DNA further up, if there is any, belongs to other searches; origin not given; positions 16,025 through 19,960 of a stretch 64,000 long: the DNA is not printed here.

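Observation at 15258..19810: ABC ATPase followed by a 1211-aa ABC-2 permease fused to an M1 zinc aminopeptidase domain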

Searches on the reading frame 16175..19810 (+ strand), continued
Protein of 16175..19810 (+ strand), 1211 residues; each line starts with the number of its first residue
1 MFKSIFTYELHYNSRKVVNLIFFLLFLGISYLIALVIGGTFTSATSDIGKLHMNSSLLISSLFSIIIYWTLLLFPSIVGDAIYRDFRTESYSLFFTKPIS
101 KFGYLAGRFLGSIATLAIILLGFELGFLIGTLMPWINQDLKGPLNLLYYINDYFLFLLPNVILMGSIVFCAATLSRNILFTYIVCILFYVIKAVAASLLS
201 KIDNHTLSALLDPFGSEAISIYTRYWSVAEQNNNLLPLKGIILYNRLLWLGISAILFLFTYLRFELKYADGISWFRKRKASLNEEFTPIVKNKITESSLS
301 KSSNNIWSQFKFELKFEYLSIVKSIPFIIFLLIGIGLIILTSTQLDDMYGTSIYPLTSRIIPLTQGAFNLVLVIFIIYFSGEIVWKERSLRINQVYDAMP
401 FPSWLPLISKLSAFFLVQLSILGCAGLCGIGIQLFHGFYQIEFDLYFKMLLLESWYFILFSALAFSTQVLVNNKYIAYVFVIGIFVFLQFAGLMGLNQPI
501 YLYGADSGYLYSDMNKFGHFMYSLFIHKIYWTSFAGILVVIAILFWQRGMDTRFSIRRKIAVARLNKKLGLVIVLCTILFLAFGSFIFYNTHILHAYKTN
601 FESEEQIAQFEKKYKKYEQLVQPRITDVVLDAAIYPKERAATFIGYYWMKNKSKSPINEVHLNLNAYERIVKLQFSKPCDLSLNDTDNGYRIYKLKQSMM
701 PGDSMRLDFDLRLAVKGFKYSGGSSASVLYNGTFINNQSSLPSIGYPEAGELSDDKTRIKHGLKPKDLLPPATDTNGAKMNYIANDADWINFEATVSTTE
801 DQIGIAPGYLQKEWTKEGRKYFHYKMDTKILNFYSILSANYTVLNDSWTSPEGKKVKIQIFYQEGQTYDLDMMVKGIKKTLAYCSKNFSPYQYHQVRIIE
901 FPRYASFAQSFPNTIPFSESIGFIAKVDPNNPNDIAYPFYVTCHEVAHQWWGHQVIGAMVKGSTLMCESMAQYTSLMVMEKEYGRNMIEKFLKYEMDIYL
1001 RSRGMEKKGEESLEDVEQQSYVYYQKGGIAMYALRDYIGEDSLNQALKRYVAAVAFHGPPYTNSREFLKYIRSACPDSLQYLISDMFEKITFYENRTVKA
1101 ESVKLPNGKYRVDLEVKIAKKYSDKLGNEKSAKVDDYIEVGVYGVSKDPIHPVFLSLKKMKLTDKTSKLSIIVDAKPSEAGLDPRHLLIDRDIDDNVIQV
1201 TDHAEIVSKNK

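Call 40: fold_search(model_id=the predicted structure, library=pdb)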
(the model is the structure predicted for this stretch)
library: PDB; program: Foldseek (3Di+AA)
matches with E <= 10: 1128; with E <= 0.001: 191
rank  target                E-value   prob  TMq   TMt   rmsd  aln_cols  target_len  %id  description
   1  6ea4_B                1.1e-17  1.00  0.33  0.44   7.8       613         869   12  ERAP2 bound to Aryl Sulfonamide Uncompetitive Inhibitor (released 2019-12-18)
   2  5ab0_C                1.3e-17  1.00  0.33  0.43   8.6       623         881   13  Crystal structure of aminopeptidase ERAP2 with ligand (released 2015-09-30)
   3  5yo1                  1.6e-17  1.00  0.33  0.45   7.9       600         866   11  Structure of ePepN E298A mutant in complex with Puromycin (released 2018-11-07)
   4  6ea4_A                1.8e-17  1.00  0.32  0.43   8.1       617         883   12  ERAP2 bound to Aryl Sulfonamide Uncompetitive Inhibitor (released 2019-12-18)
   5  7p7p_B                2.4e-17  1.00  0.32  0.43   8.7       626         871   13  Crystal structure of ERAP2 aminopeptidase in complex with phosphinic pseudotripeptide((1R)-1-Amino-3-phenylpropyl){(2S (released 2022-01-26)
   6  7nsk_B                2.6e-17  1.00  0.32  0.43   8.0       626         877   12  Endoplasmic reticulum aminopeptidase 2 complexed with a hydroxamic ligand (released 2022-06-22)
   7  7nup_C                2.8e-17  1.00  0.32  0.42   9.0       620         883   12  Endoplasmic reticulum aminopeptidase 2 complexed with a mixed hydroxamic and sulfonyl ligand (released 2022-06-22)
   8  6m8p_A                2.9e-17  1.00  0.34  0.45   7.5       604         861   11  Human ERAP1 bound to phosphinic pseudotripeptide inhibitor DG013 (released 2019-12-18)
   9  9gk6                  2.9e-17  1.00  0.33  0.45   7.8       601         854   12  ERAP1 in complex with 1-[2-(6-chloro-3-oxo-3,4-dihydro-2H-1,4-benzothiazin-4-yl)acetamido]cyclohexane-1-carboxylic acid (released 2025-01-22)
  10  3se6_A                3.2e-17  1.00  0.33  0.44   8.3       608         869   13  Crystal structure of the human Endoplasmic Reticulum Aminopeptidase 2 (released 2011-12-21)
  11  4xmv                  3.4e-17  1.00  0.33  0.45   7.8       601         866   11  Crystal Structure of Met260Ala mutant of E. coli Aminopeptidase N in complex with L-Arginine (released 2016-02-10)
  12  2dqm                  3.4e-17  1.00  0.33  0.44   8.1       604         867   11  Crystal Structure of Aminopeptidase N complexed with bestatin (released 2006-08-01)
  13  9gjs                  3.4e-17  1.00  0.33  0.45   8.0       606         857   12  ERAP1 in complex with 1-[2-(6-bromo-3-oxo-3,4-dihydro-2H-1,4-benzoxazin-4-yl)acetamido]-4,4-difluorocyclohexane-1-carbox (released 2025-01-22)
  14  7z28_A                4.0e-17  1.00  0.33  0.45   8.0       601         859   12  High-resolution crystal structure of ERAP1 with bound bestatin analogue inhibitor (released 2022-07-27)
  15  6t6r                  4.2e-17  1.00  0.33  0.45   7.8       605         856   12  Human endoplasmic reticulum aminopeptidase 1 (ERAP1) in complex with (4aR,5S,6R,8S,8aR)-5-(2-(Furan-3-yl)ethyl)-8-hydrox (released 2020-03-18)
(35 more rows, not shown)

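Call 63: find_homologous_proteins(query=L047:3001-6546:+, max_evalue=1e-50)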
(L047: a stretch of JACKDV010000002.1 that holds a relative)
Query L047:3001-6546:+ (1182 aa): 800 proteins with E <= 1e-50 among 8000 candidates; the best 120 are listed.
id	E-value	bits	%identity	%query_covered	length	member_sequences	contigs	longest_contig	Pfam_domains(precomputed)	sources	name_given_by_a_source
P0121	0.0e+0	2676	100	100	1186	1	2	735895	PF12679.14,PF12730.14,PF01433.27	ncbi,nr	ncbi:MAG: ABC transporter permease subunit [Myxococcales bacterium]|nr:ABC transporter permease subu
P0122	0.0e+0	2248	84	100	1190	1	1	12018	PF12679.14,PF01433.27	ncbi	ncbi:MAG: M1 family aminopeptidase [Nannocystaceae bacterium]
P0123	0.0e+0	2185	81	100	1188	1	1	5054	PF12679.14,PF01433.27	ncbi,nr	ncbi:MAG: ABC transporter permease subunit [Myxococcales bacterium]|nr:ABC transporter permease subu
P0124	0.0e+0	2140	79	100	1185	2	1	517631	PF12679.14,PF01433.27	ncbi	ncbi:MAG: M1 family aminopeptidase [Myxococcota bacterium]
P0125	0.0e+0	2137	79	100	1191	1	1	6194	PF12679.14,PF01433.27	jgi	-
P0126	0.0e+0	2136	79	100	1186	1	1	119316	PF12679.14,PF01433.27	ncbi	-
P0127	0.0e+0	2104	79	100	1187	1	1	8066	PF12679.14,PF01433.27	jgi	jgi:ABC-2 type transport system permease protein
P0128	0.0e+0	2103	77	100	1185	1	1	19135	PF12679.14,PF01433.27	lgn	-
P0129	0.0e+0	2101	78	100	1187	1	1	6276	PF01433.27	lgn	-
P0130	0.0e+0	2100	78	100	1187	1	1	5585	PF12679.14,PF01433.27,PF12698.14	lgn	-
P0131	0.0e+0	2096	78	100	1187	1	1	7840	PF12679.14,PF01433.27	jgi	jgi:ABC-2 type transport system permease protein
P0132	0.0e+0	2078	77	100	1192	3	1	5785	PF12679.14,PF01433.27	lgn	-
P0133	0.0e+0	2076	77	100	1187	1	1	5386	PF12679.14,PF01433.27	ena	-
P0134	0.0e+0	2073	77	100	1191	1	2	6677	PF12679.14,PF01433.27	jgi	jgi:ABC-type transport system involved in multi-copper enzyme maturation permease subunit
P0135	0.0e+0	2048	76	100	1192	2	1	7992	PF01433.27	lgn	-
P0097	0.0e+0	2044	76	100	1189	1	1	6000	PF12679.14,PF01433.27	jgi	jgi:ABC-2 type transport system permease protein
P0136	0.0e+0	2037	76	100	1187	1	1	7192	PF12679.14,PF01433.27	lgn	-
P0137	0.0e+0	2005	75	100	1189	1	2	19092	PF01433.27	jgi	jgi:ABC-2 type transport system permease protein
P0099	0.0e+0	1995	74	100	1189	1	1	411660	PF12679.14,PF01433.27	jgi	-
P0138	0.0e+0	1990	74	100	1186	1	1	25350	PF12679.14,PF01433.27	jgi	jgi:ABC-2 type transport system permease protein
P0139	0.0e+0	1966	74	100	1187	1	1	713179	PF01433.27,PF12698.14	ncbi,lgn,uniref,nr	ncbi:ABC transporter permease/M1 family aminopeptidase [Paraliomyxa miuraensis]|uniref:ABC transport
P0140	0.0e+0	1918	71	100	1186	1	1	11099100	PF12679.14,PF01433.27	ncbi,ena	-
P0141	0.0e+0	1891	76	93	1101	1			PF12679.14,PF01433.27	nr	nr:ABC transporter permease subunit [Deltaproteobacteria bacterium]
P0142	0.0e+0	1789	68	100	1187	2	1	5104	PF12679.14,PF01433.27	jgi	jgi:ABC-2 type transport system permease protein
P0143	0.0e+0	1739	66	100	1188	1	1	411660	PF12679.14,PF01433.27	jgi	-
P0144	0.0e+0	1696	66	100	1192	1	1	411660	PF01433.27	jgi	-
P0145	0.0e+0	1574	59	100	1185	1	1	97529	PF12679.14,PF12730.14,PF01433.27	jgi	jgi:ABC-type transport system involved in multi-copper enzyme maturation permease subunit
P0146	0.0e+0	1564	59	100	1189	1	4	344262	PF12679.14,PF12730.14,PF01433.27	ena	-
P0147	0.0e+0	1562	60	100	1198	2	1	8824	PF13346.13,PF12679.14,PF01433.27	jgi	jgi:ABC-2 type transport system permease protein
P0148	0.0e+0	1561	60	100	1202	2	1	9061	PF12679.14,PF01433.27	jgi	-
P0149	0.0e+0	1554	59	100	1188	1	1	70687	PF12679.14,PF12730.14,PF01433.27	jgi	jgi:ABC-2 type transport system permease protein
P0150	0.0e+0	1547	59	100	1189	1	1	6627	PF12679.14,PF12730.14,PF01433.27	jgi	jgi:ABC-2 type transport system permease protein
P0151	0.0e+0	1539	58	100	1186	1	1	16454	PF12679.14,PF12730.14,PF01433.27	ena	-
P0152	0.0e+0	1528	59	100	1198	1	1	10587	PF12679.14,PF01433.27,PF12698.14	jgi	jgi:ABC-type transport system involved in multi-copper enzyme maturation permease subunit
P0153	0.0e+0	1521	57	100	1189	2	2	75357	PF12679.14,PF12730.14,PF01433.27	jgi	jgi:ABC-2 type transport system permease protein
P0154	0.0e+0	1517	60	100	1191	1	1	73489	PF12679.14,PF01433.27,PF12698.14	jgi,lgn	jgi:ABC-type transport system involved in multi-copper enzyme maturation permease subunit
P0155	0.0e+0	1515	58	100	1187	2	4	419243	PF12679.14,PF12730.14,PF01433.27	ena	-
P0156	0.0e+0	1514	58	99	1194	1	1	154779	PF12679.14,PF01433.27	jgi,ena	-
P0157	0.0e+0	1511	60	100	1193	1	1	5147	PF12679.14,PF01433.27,PF12698.14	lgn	-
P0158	0.0e+0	1509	59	100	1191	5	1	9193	PF12679.14,PF01433.27,PF12698.14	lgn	-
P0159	0.0e+0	1505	58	100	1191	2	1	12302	PF12679.14,PF01433.27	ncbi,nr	ncbi:MAG: ABC transporter permease subunit [Nannocystaceae bacterium]|nr:ABC transporter permease su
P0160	0.0e+0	1504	57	100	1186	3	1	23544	PF12679.14,PF12730.14,PF01433.27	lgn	-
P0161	0.0e+0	1502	58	100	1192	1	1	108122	PF12679.14,PF01433.27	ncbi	-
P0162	0.0e+0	1499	58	100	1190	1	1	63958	PF12679.14,PF01433.27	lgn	-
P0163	0.0e+0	1499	59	100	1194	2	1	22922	PF12679.14,PF01433.27,PF12698.14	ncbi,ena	-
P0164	0.0e+0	1494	57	100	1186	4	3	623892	PF12679.14,PF12730.14,PF01433.27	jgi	-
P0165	0.0e+0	1493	57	100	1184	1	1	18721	PF12679.14,PF01433.27,PF12698.14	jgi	jgi:ABC-2 type transport system permease protein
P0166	0.0e+0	1492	59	100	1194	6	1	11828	PF12679.14,PF01433.27,PF12698.14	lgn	-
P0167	0.0e+0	1491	57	100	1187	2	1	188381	PF12679.14,PF12730.14,PF01433.27,PF12698.14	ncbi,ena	-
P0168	0.0e+0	1488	58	100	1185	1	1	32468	PF12679.14,PF01433.27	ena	-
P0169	0.0e+0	1485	56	100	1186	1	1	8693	PF12679.14,PF12730.14,PF01433.27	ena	-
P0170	0.0e+0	1484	58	100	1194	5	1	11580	PF12679.14,PF01433.27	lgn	-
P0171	0.0e+0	1481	58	100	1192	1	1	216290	PF12679.14,PF01433.27,PF12698.14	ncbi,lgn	-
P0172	0.0e+0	1468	56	100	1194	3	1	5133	PF12679.14,PF12730.14,PF01433.27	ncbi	-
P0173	0.0e+0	1462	57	100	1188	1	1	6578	PF01433.27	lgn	-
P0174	0.0e+0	1451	57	100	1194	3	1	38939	PF12679.14,PF01433.27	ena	-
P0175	0.0e+0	1451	56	100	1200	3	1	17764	PF12679.14,PF01433.27,PF12698.14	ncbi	-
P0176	0.0e+0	1433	55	99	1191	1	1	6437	PF12679.14,PF01433.27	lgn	-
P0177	0.0e+0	1433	56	100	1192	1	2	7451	PF12679.14,PF12730.14,PF01433.27,PF12698.14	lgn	-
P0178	0.0e+0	1425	57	100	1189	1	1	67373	PF12679.14,PF01433.27,PF12698.14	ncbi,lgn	-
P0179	0.0e+0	1408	56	100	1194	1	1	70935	PF12679.14,PF01433.27,PF12698.14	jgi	jgi:ABC-type transport system involved in multi-copper enzyme maturation permease subunit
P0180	0.0e+0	1407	77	67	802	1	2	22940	PF01433.27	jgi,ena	-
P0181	0.0e+0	1377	55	100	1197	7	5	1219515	PF12679.14,PF12730.14,PF01433.27,PF12698.14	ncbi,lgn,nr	ncbi:MAG: ABC transporter permease subunit [Nannocystaceae bacterium]|nr:ABC transporter permease su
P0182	0.0e+0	1338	52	99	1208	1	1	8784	PF12730.14,PF01433.27,PF12698.14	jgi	jgi:ABC-type transport system involved in multi-copper enzyme maturation permease subunit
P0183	0.0e+0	1329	52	100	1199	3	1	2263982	PF12679.14,PF01433.27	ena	-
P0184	0.0e+0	1321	51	100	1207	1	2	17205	PF12679.14,PF01433.27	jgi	-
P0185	0.0e+0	1321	52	100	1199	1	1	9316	PF12730.14,PF01433.27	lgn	-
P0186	0.0e+0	1320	50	100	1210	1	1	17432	PF12679.14,PF01433.27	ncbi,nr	ncbi:MAG TPA: M1 family aminopeptidase [Candidatus Polarisedimenticolia bacterium]|nr:M1 family amin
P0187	0.0e+0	1318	51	100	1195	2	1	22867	PF12679.14,PF01433.27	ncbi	-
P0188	0.0e+0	1311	51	100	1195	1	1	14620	PF12679.14,PF01433.27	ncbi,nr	ncbi:MAG: M1 family metallopeptidase [Gemmatimonadota bacterium]|nr:MAG: M1 family metallopeptidase 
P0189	0.0e+0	1309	51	100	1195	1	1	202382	PF12679.14,PF01433.27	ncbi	-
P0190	0.0e+0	1307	51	100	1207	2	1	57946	PF12679.14,PF01433.27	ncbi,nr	ncbi:MAG TPA: M1 family aminopeptidase [Candidatus Polarisedimenticolia bacterium]|nr:M1 family amin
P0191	0.0e+0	1304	51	99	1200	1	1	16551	PF12730.14,PF01433.27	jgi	jgi:ABC-2 type transport system permease protein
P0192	0.0e+0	1303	53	100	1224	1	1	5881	PF12679.14,PF01433.27,PF12698.14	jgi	jgi:hypothetical protein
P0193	0.0e+0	1302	52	100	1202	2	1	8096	PF12679.14,PF01433.27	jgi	jgi:ABC-2 type transport system permease protein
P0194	0.0e+0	1301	52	100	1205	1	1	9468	PF12679.14,PF01433.27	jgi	jgi:ABC-2 type transport system permease protein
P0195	0.0e+0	1300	51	100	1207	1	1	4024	PF12679.14,PF01433.27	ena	-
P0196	0.0e+0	1298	52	100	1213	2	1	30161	PF12679.14,PF01433.27,PF12698.14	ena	-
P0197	0.0e+0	1297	51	100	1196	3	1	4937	PF12730.14,PF01433.27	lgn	-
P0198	0.0e+0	1296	50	100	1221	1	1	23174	PF12679.14,PF01433.27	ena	-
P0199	0.0e+0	1294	51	100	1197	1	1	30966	PF12679.14,PF01433.27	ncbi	-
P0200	0.0e+0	1290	50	100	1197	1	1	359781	PF12679.14,PF12730.14,PF01433.27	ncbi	ncbi:MAG: M1 family aminopeptidase [Acidobacteriota bacterium]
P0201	0.0e+0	1289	50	100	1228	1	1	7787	PF12679.14,PF12730.14,PF01433.27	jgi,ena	-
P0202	0.0e+0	1289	51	100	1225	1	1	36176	PF01433.27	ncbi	-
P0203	0.0e+0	1288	51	99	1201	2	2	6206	PF12679.14,PF01433.27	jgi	-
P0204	0.0e+0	1287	50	99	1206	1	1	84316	PF12730.14,PF01433.27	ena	-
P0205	0.0e+0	1285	50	100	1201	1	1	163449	PF01433.27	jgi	jgi:ABC-type transport system involved in multi-copper enzyme maturation permease subunit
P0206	0.0e+0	1285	50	100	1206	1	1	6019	PF12679.14,PF01433.27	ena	-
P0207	0.0e+0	1284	52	100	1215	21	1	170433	PF12679.14,PF12730.14,PF01433.27,PF12698.14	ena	-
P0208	0.0e+0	1283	51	100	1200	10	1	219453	PF12679.14,PF01433.27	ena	-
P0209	0.0e+0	1282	50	100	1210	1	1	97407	PF12730.14,PF01433.27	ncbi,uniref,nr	ncbi:putative membrane protein [Enhygromyxa salina]|uniref:Putative membrane protein n=1 Tax=Enhygro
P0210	0.0e+0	1279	50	100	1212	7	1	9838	PF12679.14,PF01433.27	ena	-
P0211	0.0e+0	1279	52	100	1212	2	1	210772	PF12679.14,PF01433.27,PF12698.14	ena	-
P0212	0.0e+0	1279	50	99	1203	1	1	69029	PF01433.27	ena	-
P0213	0.0e+0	1276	51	100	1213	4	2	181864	PF12679.14,PF12730.14,PF01433.27,PF12698.14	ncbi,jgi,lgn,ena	-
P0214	0.0e+0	1273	51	100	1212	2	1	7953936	PF01433.27,PF12698.14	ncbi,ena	-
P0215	0.0e+0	1273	52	100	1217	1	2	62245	PF12679.14,PF01433.27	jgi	jgi:ABC-2 type transport system permease protein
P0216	0.0e+0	1272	51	99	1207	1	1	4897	PF12730.14,PF01433.27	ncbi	-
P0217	0.0e+0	1271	52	100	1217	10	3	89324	PF12679.14,PF12730.14,PF01433.27,PF12698.14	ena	-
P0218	0.0e+0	1268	51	100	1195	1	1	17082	PF01433.27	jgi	jgi:ABC-2 type transport system permease protein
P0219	0.0e+0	1265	49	100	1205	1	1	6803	PF12679.14,PF01433.27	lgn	-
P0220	0.0e+0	1264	52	100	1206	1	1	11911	PF12679.14,PF12730.14,PF01433.27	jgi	jgi:ABC-2 type transport system permease protein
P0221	0.0e+0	1263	52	100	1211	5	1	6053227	PF12679.14,PF01433.27,PF12698.14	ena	-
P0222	0.0e+0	1263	51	100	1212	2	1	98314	PF12679.14,PF01433.27,PF12698.14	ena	-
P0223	0.0e+0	1260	51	100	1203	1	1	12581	PF12679.14,PF12730.14,PF01433.27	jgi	jgi:ABC-type transport system involved in multi-copper enzyme maturation permease subunit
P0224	0.0e+0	1259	50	100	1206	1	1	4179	PF12679.14,PF01433.27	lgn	-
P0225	0.0e+0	1258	49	100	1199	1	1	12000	PF12679.14,PF01433.27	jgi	jgi:ABC-type transport system involved in multi-copper enzyme maturation permease subunit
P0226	0.0e+0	1257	51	100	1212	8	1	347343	PF12679.14,PF01433.27,PF12698.14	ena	-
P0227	0.0e+0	1257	52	100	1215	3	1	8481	PF12679.14,PF12730.14,PF01433.27,PF12698.14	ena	-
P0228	0.0e+0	1256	49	100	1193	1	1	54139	PF01433.27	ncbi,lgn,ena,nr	ncbi:MAG TPA: M1 family aminopeptidase [Thermoanaerobaculia bacterium]|nr:M1 family aminopeptidase [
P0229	0.0e+0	1256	50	99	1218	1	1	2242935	PF12730.14,PF01433.27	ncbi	ncbi:M1 family aminopeptidase [Nannocystaceae bacterium ST9]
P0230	0.0e+0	1255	51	100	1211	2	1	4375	PF12679.14,PF12730.14,PF01433.27,PF12698.14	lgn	-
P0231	0.0e+0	1254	50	99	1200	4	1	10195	PF01433.27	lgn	-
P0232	0.0e+0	1254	50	100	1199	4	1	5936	PF01433.27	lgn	-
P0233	0.0e+0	1253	50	100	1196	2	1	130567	PF12679.14,PF01433.27,PF12698.14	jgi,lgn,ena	-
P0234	0.0e+0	1252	50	100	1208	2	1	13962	PF12679.14,PF01433.27,PF12698.14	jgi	jgi:ABC-2 type transport system permease protein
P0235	0.0e+0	1251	51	100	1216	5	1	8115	PF12679.14,PF01433.27,PF12698.14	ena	-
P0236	0.0e+0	1250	51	100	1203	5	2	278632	PF12730.14,PF01433.27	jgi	jgi:ABC-type transport system involved in multi-copper enzyme maturation permease subunit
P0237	0.0e+0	1250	49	100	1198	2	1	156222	PF12679.14,PF01433.27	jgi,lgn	jgi:ABC-type transport system involved in multi-copper enzyme maturation permease subunit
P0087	0.0e+0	1250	51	100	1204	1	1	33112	PF12679.14,PF12730.14,PF01433.27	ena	-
